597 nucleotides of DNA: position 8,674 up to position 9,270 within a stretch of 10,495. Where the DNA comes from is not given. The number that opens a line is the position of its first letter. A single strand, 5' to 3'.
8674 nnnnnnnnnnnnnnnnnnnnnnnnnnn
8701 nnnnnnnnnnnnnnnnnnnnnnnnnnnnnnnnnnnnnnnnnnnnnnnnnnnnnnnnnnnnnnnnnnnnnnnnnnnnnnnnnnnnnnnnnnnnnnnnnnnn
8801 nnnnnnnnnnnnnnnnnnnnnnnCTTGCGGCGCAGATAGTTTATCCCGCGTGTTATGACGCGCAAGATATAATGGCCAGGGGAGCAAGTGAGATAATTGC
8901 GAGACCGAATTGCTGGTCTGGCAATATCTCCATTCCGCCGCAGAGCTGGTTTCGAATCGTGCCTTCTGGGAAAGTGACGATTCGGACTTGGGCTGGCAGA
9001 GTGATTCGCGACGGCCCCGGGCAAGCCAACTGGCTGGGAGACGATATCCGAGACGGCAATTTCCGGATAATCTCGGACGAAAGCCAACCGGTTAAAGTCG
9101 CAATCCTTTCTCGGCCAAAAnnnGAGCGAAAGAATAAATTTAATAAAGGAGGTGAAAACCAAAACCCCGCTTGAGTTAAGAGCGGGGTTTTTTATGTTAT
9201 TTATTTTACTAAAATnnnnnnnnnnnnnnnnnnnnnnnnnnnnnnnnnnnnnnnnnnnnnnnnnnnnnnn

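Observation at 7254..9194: Compositionally foreign two-gene membrane module (SPFH + unknown partner) under a consensus promoter, a candidate horizontally acquired system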

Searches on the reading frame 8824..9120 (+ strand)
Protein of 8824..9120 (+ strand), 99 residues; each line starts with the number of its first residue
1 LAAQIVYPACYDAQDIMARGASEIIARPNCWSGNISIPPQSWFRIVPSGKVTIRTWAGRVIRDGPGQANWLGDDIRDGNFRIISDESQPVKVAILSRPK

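Call 27: search_protein_representatives(alignment_id=A2)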
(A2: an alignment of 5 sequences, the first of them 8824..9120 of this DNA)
Query: 5 sequences, 101 profile positions. Proteins with E-value up to 0.001 (for the whole library): 66; up to 1e-10: 22; up to 1e-30: 4. The best 66 are listed.
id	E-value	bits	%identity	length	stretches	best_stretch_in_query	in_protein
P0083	1.1e-54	198.7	-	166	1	3-101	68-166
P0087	2.3e-54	197.6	-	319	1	3-101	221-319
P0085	4.5e-54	196.7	-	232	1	2-101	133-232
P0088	4.2e-34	132.6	-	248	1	7-101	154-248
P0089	1.4e-24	102.0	-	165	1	24-101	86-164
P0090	4.8e-23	97.1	-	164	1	15-101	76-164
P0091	3.1e-22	94.4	-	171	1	24-101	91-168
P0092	9.9e-20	86.4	-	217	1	25-101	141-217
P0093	4.0e-19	84.5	-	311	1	16-98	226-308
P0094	4.2e-19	84.4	-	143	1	24-101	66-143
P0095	8.1e-18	80.3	-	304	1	16-101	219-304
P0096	9.4e-18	80.1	-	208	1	23-101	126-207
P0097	3.6e-17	78.2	-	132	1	24-101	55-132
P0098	4.2e-17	78.0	-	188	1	23-99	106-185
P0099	5.3e-17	77.7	-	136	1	24-101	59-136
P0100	6.5e-17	77.4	-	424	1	23-96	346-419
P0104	1.9e-12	63.1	-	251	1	25-101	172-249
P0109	7.1e-10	54.8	-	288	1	23-101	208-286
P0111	6.8e-09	51.6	-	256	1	23-97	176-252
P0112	2.6e-08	49.7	-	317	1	28-101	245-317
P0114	2.4e-07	46.7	-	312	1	23-101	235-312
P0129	2.1e-05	40.4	-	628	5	19-51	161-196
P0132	3.4e-05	39.7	-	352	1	25-96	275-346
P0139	1.7e-04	37.6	-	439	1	26-100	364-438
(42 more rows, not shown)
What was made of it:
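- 8572..9123 (+): ORF2, 183 aa: TM1 (3-19), basic cytoplasmic loop (20-51), TM2 (52-69), extracytoplasmic C-terminal jelly-roll domain (about 92-183) with Cys94/Cys114. Family of 66 representatives, with the domain always C-terminal (call 27).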

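Call 43: predict_structure(alignment_id=A4)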
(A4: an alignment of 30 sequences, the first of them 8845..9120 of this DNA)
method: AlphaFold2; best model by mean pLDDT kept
length: 92 residues; sequences in the alignment: 30
mean_pLDDT: 90.7   pTM: 0.79
mean pLDDT of the five models: 90.7, 89.1, 88.8, 87.4, 86.7
residues with pLDDT >= 90: 67; 70-90: 21; 50-70: 4; < 50: 0
segments of 3 or more residues with pLDDT < 50: none
pLDDT, mean of each block of 10 residues (from residue 1): 91 95 95 91 94 90 72 95 95 88
secondary structure, 60 per line:
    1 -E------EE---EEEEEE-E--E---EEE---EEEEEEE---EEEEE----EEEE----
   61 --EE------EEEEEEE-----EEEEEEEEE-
elements in order: E14-19 E28-30 E34-40 E44-48 E53-56 E71-77 E83-91
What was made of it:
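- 8572..9123 (+): Model pLDDT 90.7 with 7 strands (call 43).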

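Call 45: search_protein_families(library=pfam, proteins=[P0093, P0100, P0104, P0109, P0095, P0112, P0114, P0139, P0132, P0129], max_evalue=0.01)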
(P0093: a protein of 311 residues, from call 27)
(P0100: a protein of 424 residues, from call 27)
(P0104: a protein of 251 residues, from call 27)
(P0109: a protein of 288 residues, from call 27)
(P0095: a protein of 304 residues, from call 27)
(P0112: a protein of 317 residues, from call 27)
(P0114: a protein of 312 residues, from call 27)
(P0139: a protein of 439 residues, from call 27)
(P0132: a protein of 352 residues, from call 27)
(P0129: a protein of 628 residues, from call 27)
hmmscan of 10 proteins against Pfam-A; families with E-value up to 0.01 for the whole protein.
P0093 (311 aa): 2 families
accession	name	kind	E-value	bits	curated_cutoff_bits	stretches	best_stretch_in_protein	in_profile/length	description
PF01464.25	SLT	-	2.5e-30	104.9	21.3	1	92-187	2-103/117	Transglycosylase SLT domain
PF13406.11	SLT_2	-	0.00011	21.9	24.3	0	67-117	53-101/292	Transglycosylase SLT domain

P0100 (424 aa): 2 families
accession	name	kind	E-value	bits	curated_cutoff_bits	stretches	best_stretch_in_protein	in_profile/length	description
PF01464.25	SLT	-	1.6e-29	102.3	21.3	1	194-294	2-108/117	Transglycosylase SLT domain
PF13406.11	SLT_2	-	0.0056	16.4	24.3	0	190-219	72-101/292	Transglycosylase SLT domain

P0104 (251 aa): 0 families

P0109 (288 aa): 0 families

P0095 (304 aa): 1 family
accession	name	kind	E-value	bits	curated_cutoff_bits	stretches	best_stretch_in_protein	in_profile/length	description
PF11862.13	DUF3382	-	0.00015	22.4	28.9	1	148-203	13-68/97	Domain of unknown function (DUF3382)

P0112 (317 aa): 0 families

P0114 (312 aa): 0 families

P0139 (439 aa): 0 families

P0132 (352 aa): 1 family
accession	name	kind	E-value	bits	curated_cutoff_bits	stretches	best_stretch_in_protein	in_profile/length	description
PF03781.23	FGE-sulfatase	-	7.2e-46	157.3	23.3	1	28-235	4-254/255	Sulfatase-modifying factor enzyme 1-like domain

P0129 (628 aa): 1 family
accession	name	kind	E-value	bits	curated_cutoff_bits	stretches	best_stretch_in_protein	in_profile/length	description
PF23626.1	CCD_aECM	-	0.0069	16.7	27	0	32-52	30-50/54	aECM cysteine-cradle domain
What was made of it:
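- On VirB1-like lytic transglycosylase: Present in positional orthologues P0093 and P0100 (call 45).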

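Call 50: find_encoding_contigs(protein=P0093, flank=8000, max_places=2)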
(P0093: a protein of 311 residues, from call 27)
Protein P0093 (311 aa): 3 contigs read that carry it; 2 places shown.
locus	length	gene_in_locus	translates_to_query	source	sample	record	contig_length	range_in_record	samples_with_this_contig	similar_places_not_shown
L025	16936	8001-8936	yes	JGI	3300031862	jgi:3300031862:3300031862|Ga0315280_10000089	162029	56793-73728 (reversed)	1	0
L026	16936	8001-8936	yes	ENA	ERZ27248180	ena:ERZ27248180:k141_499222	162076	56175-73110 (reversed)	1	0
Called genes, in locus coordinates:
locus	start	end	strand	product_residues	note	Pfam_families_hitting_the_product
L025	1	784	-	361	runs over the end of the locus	PF01409:tRNA-synt_2d, PF03147:FDX-ACB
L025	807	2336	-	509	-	PF13632:Glyco_trans_2_3 (weak)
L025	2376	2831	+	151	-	PF14584:DUF4446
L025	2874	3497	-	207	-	-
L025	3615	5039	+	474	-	PF00009:GTP_EFTU, PF00071:Ras (weak), PF01926:MMR_HSR1, PF02421:FeoB_N (weak), PF22042:EF-G_D2, PF11987:IF-2, PF14578:GTP_EFTU_D4 (weak)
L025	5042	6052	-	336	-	PF00579:tRNA-synt_1b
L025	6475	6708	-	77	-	PF02033:RBFA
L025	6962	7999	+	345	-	PF01145:Band_7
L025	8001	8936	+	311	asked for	PF01464:SLT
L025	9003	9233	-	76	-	PF18895:T4SS_pilin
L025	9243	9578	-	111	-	PF18895:T4SS_pilin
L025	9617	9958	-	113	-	PF18895:T4SS_pilin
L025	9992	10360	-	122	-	PF18895:T4SS_pilin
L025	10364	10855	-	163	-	PF18895:T4SS_pilin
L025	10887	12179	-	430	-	PF01547:SBP_bac_1, PF13416:SBP_bac_8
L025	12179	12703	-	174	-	PF01135:PCMT, PF01209:Ubie_methyltran, PF01728:FtsJ, PF05175:MTS, PF06325:PrmA, PF13847:Methyltransf_31, PF08241:Methyltransf_11, PF08242:Methyltransf_12, +5 more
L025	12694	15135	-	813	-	PF00521:DNA_topoisoIV, PF03989:DNA_gyraseA_C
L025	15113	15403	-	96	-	-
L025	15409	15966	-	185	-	PF13483:Lactamase_B_3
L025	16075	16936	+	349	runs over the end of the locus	PF00575:S1 (weak), PF23459:S1_RRP5 (faint), PF00575:S1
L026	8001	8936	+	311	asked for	PF01464:SLT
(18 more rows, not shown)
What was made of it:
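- Closest known: VirB2-like pilin arrays and the T4SS of Patescibacteria. Different: Here the array has a conserved neighbour whose variants carry an SLT domain (calls 45, 50).
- P0093 and P0100 have the layout TM + SLT (E ~1e-30) + C-domain, and P0093 sits in the identical block (calls 45, 50).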

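Call 51: find_encoding_contigs(protein=P0100, flank=8000, max_places=2)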
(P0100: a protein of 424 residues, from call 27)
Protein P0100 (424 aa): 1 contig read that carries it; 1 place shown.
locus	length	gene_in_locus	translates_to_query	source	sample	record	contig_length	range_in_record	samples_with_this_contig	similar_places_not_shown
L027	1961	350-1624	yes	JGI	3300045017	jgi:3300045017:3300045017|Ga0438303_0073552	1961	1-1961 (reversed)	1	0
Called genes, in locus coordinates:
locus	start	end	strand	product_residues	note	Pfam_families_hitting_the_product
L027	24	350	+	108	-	-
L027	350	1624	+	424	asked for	PF01464:SLT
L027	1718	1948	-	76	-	PF18895:T4SS_pilin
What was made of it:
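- Closest known: VirB1-type lytic transglycosylases of T4SS. Same: Positional orthologues P0093 and P0100 carry a Pfam SLT domain (E ~1e-30) between the membrane anchor and the C-domain, next to pilin genes (calls 45, 50, 51).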

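Call 66: search_protein_families(library=pfam, proteins=[L027:24-347:+], max_evalue=0.01)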
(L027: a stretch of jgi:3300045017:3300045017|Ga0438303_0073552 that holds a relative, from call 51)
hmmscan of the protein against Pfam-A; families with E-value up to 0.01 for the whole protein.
L027:24-347:+ (108 aa): 1 family
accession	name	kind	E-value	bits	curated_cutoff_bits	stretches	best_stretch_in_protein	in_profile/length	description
PF20203.3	DUF6565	-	0.0068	17.1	24.5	1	61-88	12-39/86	Domain of unknown function (DUF6565)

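Call 67: find_encoding_contigs(protein=P0109, flank=6000, max_places=2)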
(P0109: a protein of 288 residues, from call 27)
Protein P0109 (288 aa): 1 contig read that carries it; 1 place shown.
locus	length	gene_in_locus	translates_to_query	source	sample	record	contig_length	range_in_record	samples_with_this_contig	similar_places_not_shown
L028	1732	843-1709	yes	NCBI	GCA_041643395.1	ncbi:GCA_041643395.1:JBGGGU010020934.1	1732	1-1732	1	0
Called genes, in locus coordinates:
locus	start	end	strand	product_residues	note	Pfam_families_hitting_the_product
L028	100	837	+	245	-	-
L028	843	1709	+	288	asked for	-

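Call 68: find_encoding_contigs(protein=P0111, flank=6000, max_places=2)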
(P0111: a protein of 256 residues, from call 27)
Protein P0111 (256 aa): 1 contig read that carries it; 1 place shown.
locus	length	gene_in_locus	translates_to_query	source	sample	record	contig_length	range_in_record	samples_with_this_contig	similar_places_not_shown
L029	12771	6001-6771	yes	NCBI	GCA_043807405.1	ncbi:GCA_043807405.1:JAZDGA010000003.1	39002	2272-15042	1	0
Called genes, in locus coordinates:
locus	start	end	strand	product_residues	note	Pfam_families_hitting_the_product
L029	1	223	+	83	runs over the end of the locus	-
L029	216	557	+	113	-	PF02452:PemK_toxin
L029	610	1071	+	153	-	PF14584:DUF4446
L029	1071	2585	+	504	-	PF00009:GTP_EFTU, PF03193:RsgA_GTPase (faint), PF09439:SRPRB (weak), PF00071:Ras (weak), PF01926:MMR_HSR1, PF02421:FeoB_N (weak), PF22042:EF-G_D2, PF11987:IF-2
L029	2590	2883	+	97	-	PF02033:RBFA (weak)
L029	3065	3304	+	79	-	PF01541:GIY-YIG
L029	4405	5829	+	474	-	-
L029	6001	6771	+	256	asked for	-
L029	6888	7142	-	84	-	-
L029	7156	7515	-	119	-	PF18895:T4SS_pilin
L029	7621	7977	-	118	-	PF18895:T4SS_pilin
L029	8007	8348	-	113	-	PF18895:T4SS_pilin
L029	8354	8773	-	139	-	PF18895:T4SS_pilin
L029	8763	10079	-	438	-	PF01547:SBP_bac_1, PF13416:SBP_bac_8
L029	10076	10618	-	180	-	PF01135:PCMT, PF08704:GCD14 (weak), PF13489:Methyltransf_23 (weak), PF01209:Ubie_methyltran, PF13847:Methyltransf_31, PF08241:Methyltransf_11, PF08242:Methyltransf_12 (weak), PF13649:Methyltransf_25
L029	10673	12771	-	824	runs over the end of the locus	PF00521:DNA_topoisoIV, PF03989:DNA_gyraseA_C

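Call 69: find_encoding_contigs(protein=P0095, flank=6000, max_places=2)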
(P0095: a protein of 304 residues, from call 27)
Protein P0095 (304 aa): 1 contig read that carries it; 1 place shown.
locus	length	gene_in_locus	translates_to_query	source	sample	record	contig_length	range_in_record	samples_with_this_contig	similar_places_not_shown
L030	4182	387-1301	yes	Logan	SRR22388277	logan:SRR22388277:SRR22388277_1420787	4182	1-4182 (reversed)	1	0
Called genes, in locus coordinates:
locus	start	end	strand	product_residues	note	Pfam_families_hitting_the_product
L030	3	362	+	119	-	?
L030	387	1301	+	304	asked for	-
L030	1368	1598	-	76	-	PF18895:T4SS_pilin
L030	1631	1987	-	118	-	PF18895:T4SS_pilin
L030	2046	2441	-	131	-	PF18895:T4SS_pilin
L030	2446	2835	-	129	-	PF18895:T4SS_pilin (weak)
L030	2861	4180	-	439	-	?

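Call 72: search_protein_families(library=pfam, alignment_id=A4, max_evalue=1)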
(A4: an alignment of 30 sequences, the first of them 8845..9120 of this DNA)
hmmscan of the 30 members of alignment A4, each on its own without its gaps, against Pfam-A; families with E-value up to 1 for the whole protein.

A. member 1, window:8845-9120:+ (92 aa): 0 families

B. families by the number of members that match (of 30 scanned): 5 families
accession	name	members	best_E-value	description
PF25311.1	WDGH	1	0.012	WDGH domain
PF13004.13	BACON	1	0.02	Putative binding domain, N-terminal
PF09038.16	53-BP1_Tudor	1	0.033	Tumour suppressor p53-binding protein-1 Tudor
PF07398.16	MDMPI_C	1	0.11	MDMPI C-terminal domain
PF11229.14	Focadhesin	1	0.31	Focadhesin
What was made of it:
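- On Cupin superfamily, for the ORF2 C-domain: No Pfam cupin hit in 30 members (call 72).
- Tried and rejected: Pfam scans of 30 C-domains gave no consistent family (call 72).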

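Call 75: fold_search(model_id=the predicted structure, library=viral)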
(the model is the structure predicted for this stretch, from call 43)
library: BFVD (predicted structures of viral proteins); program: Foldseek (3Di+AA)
matches with E <= 10: 1405; with E <= 0.001: 0
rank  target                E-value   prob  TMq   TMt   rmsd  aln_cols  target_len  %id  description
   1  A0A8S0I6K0            1.8e-03  1.00  0.59  0.55   3.2        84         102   17  (no name in the UniProt tables at hand)
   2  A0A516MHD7            2.4e-03  1.00  0.69  0.57   3.9       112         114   14  (no name in the UniProt tables at hand)
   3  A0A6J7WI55            3.2e-03  1.00  0.59  0.54   9.1        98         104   14  Uncharacterized protein [uncultured Caudovirales phage]
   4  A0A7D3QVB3            3.9e-03  1.00  0.59  0.51   4.5        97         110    9  Uncharacterized protein [Fadolivirus FV1/VV64]
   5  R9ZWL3                5.1e-03  1.00  0.60  0.36   2.6        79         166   14  Cupin domain containing protein [Cellulophaga phage phi17:2]
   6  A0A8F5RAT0            5.1e-03  1.00  0.50  0.28   5.2        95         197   13  (no name in the UniProt tables at hand)
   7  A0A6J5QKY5            5.3e-03  1.00  0.58  0.55   3.9        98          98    8  Uncharacterized protein [uncultured Caudovirales phage]
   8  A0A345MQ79            8.0e-03  1.00  0.51  0.25   5.2        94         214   11  (no name in the UniProt tables at hand)
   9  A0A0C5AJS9            8.9e-03  1.00  0.56  0.42   5.4       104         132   14  Uncharacterized protein [Bacillus phage Palmer]
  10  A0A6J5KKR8            1.0e-02  1.00  0.52  0.56   4.1        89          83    9  Uncharacterized protein [uncultured Caudovirales phage]
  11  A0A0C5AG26            1.1e-02  1.00  0.43  0.24   4.5        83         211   13  (no name in the UniProt tables at hand)
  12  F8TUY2                1.2e-02  1.00  0.66  0.50   2.8        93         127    8  (no name in the UniProt tables at hand)
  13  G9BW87                1.3e-02  1.00  0.48  0.45   5.2        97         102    9  (no name in the UniProt tables at hand)
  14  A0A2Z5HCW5            1.3e-02  0.99  0.43  0.18   5.3        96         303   17  (no name in the UniProt tables at hand)
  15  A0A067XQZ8            1.4e-02  1.00  0.54  0.29   4.0        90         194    8  (no name in the UniProt tables at hand)
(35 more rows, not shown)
